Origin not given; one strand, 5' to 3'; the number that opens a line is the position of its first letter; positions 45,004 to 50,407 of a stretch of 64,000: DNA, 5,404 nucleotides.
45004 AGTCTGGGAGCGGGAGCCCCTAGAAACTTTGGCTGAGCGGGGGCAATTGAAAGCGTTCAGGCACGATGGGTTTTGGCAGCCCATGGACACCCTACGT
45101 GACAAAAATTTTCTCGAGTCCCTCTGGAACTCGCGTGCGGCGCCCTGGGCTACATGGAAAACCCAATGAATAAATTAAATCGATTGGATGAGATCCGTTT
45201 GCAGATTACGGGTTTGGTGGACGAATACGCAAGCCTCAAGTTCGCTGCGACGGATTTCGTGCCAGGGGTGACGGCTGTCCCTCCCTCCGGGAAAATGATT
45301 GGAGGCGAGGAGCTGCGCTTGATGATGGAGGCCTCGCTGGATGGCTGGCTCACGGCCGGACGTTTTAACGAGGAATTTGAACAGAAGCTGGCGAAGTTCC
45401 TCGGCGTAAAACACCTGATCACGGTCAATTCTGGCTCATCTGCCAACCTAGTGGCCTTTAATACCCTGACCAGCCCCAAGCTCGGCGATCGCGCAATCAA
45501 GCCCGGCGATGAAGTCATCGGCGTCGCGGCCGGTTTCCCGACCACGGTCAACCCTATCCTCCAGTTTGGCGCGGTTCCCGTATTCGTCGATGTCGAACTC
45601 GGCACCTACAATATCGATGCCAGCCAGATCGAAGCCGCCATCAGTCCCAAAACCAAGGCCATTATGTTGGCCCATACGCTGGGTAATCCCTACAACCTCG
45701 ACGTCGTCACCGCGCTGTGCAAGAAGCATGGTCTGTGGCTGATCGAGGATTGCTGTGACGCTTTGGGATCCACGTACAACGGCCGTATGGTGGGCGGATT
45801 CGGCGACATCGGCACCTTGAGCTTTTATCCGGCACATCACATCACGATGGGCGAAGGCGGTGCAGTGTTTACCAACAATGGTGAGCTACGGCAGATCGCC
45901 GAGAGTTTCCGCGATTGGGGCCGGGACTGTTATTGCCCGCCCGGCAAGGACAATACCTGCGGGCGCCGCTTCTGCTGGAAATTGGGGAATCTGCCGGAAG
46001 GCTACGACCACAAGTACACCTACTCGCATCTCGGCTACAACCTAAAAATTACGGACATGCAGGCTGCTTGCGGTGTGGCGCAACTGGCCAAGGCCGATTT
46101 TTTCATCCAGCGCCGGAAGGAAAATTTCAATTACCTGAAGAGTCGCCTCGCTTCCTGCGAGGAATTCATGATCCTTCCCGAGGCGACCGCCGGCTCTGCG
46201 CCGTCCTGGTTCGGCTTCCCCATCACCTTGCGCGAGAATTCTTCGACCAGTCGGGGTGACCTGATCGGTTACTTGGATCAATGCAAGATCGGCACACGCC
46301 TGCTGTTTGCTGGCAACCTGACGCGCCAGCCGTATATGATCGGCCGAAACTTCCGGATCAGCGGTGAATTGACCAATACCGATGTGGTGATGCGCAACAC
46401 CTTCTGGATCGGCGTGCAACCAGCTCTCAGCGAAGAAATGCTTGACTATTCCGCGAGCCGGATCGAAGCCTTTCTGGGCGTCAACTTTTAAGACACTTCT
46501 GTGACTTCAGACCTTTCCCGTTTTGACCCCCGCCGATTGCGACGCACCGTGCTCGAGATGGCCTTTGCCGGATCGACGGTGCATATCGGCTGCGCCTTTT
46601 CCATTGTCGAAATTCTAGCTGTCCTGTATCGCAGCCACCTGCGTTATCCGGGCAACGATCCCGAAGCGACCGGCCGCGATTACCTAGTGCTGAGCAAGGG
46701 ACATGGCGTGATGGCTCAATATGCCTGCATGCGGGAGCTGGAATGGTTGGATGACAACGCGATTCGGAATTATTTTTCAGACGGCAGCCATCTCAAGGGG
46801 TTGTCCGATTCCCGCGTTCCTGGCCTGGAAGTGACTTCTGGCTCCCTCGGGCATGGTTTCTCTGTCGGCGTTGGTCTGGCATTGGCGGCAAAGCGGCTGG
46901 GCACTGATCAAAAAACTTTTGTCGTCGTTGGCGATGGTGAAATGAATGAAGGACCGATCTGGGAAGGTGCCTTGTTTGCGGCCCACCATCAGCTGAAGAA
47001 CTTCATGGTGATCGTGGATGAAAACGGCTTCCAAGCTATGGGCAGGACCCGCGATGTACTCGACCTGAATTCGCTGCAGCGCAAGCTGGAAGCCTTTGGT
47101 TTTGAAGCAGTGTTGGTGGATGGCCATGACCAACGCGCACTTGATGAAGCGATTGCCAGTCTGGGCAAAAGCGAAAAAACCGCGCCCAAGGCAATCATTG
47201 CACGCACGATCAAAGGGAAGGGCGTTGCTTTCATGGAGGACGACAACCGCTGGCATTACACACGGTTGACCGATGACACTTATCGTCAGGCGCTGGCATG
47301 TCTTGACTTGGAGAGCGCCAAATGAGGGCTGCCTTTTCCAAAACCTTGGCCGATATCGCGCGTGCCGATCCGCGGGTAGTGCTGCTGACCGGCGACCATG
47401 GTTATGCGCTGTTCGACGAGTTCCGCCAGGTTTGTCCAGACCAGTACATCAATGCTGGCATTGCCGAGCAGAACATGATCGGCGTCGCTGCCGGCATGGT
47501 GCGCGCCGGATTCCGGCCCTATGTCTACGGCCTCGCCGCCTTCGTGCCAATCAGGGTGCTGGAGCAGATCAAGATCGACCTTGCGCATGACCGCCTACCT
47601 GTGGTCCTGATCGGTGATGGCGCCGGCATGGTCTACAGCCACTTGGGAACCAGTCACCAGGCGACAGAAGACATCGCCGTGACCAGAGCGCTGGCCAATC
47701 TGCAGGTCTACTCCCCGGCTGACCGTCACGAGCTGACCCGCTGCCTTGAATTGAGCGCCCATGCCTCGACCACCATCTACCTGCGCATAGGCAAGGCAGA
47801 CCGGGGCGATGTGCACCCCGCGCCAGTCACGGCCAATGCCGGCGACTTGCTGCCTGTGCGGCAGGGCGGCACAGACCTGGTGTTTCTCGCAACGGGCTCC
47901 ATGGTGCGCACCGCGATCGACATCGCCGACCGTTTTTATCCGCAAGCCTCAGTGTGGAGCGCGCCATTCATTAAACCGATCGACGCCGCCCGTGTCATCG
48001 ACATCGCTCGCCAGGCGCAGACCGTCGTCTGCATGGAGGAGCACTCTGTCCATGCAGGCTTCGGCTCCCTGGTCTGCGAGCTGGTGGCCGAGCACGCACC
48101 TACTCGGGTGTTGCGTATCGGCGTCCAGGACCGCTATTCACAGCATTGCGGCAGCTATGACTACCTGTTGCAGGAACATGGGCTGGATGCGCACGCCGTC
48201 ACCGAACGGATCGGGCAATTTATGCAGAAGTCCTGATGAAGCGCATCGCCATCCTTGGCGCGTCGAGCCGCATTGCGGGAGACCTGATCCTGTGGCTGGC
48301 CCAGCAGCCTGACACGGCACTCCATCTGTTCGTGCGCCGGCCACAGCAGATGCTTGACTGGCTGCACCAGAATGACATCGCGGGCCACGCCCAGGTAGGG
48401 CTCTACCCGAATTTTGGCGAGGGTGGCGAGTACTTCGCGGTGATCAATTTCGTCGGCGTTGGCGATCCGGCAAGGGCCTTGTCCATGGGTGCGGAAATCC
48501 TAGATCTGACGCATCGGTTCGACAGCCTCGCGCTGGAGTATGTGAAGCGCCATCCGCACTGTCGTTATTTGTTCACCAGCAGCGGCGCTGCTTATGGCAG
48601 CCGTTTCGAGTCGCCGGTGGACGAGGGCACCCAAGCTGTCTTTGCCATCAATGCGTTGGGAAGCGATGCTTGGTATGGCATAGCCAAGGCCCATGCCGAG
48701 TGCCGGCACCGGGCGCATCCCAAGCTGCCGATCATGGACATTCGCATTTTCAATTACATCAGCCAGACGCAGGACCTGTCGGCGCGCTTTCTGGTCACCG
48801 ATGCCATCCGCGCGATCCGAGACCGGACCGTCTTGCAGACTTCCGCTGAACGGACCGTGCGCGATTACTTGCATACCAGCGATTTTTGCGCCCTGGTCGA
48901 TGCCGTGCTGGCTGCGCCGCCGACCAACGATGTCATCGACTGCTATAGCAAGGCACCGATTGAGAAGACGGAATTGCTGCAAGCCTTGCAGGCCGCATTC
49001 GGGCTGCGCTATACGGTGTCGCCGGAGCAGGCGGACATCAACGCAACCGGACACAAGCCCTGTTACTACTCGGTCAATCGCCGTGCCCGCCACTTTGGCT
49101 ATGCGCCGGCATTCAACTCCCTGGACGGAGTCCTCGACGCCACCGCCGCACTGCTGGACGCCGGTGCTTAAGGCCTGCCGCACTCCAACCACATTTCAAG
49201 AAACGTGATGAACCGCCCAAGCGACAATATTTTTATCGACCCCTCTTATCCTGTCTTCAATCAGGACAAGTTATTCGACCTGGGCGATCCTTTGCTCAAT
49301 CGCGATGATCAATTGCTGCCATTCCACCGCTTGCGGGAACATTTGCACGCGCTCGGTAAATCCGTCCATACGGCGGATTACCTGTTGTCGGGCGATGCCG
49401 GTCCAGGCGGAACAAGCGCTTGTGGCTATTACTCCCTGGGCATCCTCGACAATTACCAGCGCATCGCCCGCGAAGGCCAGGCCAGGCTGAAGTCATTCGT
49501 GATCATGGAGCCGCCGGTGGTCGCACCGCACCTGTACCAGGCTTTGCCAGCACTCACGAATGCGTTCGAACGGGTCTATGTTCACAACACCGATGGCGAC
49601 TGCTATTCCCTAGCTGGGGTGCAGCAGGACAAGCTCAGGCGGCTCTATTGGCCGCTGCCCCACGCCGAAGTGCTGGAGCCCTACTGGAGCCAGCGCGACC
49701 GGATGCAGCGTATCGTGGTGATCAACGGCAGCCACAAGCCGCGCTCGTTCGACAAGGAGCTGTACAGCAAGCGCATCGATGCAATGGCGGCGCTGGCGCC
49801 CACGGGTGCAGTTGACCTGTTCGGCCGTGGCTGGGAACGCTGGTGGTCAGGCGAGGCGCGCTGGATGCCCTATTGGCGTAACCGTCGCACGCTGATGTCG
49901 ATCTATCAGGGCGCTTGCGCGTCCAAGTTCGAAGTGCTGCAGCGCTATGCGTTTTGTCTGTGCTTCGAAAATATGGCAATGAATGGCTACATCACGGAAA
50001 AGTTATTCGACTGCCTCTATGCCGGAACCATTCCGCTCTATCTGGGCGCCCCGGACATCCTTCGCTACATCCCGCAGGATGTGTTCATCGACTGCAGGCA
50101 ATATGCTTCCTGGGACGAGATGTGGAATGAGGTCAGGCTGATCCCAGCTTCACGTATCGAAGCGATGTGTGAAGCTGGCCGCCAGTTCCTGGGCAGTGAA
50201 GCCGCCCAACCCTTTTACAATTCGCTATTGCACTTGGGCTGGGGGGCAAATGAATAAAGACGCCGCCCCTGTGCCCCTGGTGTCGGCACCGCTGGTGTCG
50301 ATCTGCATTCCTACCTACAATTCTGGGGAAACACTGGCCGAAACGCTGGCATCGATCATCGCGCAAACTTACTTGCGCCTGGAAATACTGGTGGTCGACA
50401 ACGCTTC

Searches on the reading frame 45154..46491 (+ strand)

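Call 27: search_protein_families(library=pfam, proteins=[window:45154-46491:+], max_evalue=0.001)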
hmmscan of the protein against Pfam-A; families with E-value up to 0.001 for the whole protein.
window:45154-46491:+ (445 aa): 5 families
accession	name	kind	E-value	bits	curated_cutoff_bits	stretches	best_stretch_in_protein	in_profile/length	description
PF01041.23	DegT_DnrJ_EryC1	-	1.4e-102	344.1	19.8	1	50-432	4-354/360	DegT/DnrJ/EryC1/StrS aminotransferase family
PF01212.27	Beta_elim_lyase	-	3.5e-06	27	27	1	74-201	36-170/288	Beta-eliminating lyase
PF00266.25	Aminotran_5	-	3.2e-05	23.5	21.5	1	73-205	46-181/371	Aminotransferase class-V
PF00155.27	Aminotran_1_2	-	4e-05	23.4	19.7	1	72-199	44-185/361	Aminotransferase class I and II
PF01053.26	Cys_Met_Meta_PP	-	0.00031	19.9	27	1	73-199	55-173/381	Cys/Met metabolism PLP-dependent enzyme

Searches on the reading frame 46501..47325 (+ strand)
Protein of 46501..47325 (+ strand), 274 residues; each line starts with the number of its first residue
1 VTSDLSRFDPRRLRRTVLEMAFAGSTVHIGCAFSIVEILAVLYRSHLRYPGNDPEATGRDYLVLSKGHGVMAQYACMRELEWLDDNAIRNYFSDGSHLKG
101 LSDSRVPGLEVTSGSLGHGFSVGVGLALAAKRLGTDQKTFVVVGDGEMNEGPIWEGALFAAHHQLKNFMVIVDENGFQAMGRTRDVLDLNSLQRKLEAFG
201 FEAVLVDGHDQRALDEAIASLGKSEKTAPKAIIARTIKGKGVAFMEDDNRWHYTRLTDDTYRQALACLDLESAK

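Call 27: search_protein_families(library=pfam, proteins=[window:46501-47325:+], max_evalue=0.001)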
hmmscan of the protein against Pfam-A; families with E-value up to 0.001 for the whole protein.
window:46501-47325:+ (274 aa): 4 families
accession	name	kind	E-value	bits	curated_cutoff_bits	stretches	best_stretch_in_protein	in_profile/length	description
PF00456.26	Transketolase_N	-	6.7e-34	117.8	22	1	26-264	22-271/334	Transketolase, thiamine diphosphate binding domain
PF00676.26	E1_dh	-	7.1e-10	38.8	22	1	94-217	82-203/300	Dehydrogenase E1 component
PF13292.11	DXP_synthase_N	-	4.1e-07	30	21.2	1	118-177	115-173/274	1-deoxy-D-xylulose-5-phosphate synthase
PF09364.15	XFP_N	-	8e-06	25.3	23.7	1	102-220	128-246/364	XFP N-terminal domain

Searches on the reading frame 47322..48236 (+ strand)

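Call 27: search_protein_families(library=pfam, proteins=[window:47322-48236:+], max_evalue=0.001)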
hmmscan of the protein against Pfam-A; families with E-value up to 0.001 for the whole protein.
window:47322-48236:+ (304 aa): 2 families
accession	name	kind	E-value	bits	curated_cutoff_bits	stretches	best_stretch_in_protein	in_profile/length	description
PF02779.29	Transket_pyr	-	2.9e-26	92.6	27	1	1-158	5-169/174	Transketolase, pyrimidine binding domain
PF02780.25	Transketolase_C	-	1.5e-19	70.6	25.9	1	179-293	5-124/124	Transketolase, C-terminal domain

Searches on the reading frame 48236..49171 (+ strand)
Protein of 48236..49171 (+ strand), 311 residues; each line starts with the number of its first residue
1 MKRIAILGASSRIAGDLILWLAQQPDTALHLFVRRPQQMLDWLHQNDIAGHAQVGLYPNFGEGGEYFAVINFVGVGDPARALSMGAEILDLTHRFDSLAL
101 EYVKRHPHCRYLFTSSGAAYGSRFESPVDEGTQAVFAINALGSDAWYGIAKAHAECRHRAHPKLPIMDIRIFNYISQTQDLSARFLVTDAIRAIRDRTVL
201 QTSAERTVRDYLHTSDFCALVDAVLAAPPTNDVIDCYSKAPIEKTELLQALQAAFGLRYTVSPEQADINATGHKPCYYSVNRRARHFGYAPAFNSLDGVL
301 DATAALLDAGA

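Call 27: search_protein_families(library=pfam, proteins=[window:48236-49171:+], max_evalue=0.001)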
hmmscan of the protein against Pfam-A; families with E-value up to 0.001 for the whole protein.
window:48236-49171:+ (311 aa): 2 families
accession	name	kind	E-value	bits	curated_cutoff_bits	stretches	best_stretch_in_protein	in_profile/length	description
PF01370.27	Epimerase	-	2.4e-11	44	20.9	1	65-229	64-229/240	NAD dependent epimerase/dehydratase family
PF16363.11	GDP_Man_Dehyd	-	1.9e-07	31.3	27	1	100-234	110-246/332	GDP-mannose 4,6 dehydratase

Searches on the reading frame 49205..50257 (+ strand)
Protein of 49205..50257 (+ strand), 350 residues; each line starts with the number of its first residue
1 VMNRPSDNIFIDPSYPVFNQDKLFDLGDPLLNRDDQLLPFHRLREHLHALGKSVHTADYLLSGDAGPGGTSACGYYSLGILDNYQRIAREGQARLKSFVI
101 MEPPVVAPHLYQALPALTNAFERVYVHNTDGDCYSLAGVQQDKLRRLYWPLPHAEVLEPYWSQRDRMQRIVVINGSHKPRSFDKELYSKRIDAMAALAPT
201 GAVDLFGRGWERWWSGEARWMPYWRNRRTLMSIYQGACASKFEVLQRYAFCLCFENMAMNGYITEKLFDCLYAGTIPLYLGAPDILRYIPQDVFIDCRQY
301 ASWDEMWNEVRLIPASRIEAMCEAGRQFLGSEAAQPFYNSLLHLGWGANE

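Call 27: search_protein_families(library=pfam, proteins=[window:49205-50257:+], max_evalue=0.001)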
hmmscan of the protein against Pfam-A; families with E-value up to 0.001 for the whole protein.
window:49205-50257:+ (350 aa): 1 family
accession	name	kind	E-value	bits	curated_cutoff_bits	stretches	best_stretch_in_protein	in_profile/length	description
PF00852.26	Glyco_transf_10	-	3.4e-14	53.4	23.9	1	188-312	19-124/182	Glycosyltransferase family 10 (fucosyltransferase) C-term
